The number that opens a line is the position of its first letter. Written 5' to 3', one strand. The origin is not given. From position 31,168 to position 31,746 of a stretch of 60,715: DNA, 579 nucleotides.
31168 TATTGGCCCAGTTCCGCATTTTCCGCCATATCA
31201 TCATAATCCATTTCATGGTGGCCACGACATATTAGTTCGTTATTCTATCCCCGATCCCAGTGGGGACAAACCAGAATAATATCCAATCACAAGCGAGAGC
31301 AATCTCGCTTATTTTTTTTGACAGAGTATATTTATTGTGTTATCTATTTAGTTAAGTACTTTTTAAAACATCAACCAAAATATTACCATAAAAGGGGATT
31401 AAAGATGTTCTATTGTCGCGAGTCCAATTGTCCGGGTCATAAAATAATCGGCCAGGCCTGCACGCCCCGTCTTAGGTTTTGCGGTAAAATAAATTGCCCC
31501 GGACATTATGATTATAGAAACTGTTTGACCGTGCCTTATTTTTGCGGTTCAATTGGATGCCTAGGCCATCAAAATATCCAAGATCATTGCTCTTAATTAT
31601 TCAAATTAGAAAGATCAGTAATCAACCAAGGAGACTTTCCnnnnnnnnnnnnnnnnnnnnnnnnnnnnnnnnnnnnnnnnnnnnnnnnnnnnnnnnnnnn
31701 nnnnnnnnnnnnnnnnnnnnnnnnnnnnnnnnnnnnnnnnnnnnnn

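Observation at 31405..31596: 63-aa mini-protein made of three tandem [F/Y]-C-x4-C-[P/L]-G-H-x5-6-C units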

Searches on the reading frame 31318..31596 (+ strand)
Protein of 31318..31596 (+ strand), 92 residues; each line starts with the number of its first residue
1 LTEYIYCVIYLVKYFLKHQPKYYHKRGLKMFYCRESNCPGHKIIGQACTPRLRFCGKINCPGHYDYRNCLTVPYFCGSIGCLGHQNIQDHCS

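Call 5: search_protein_families(library=ncbifam, proteins=[window:31318-31596:+], max_evalue=1)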
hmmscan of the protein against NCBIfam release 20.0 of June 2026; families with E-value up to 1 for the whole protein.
window:31318-31596:+ (92 aa): 0 families

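Call 6: search_protein_families(library=pfam, proteins=[window:31318-31596:+], max_evalue=1)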
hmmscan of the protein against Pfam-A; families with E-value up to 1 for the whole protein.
window:31318-31596:+ (92 aa): 0 families
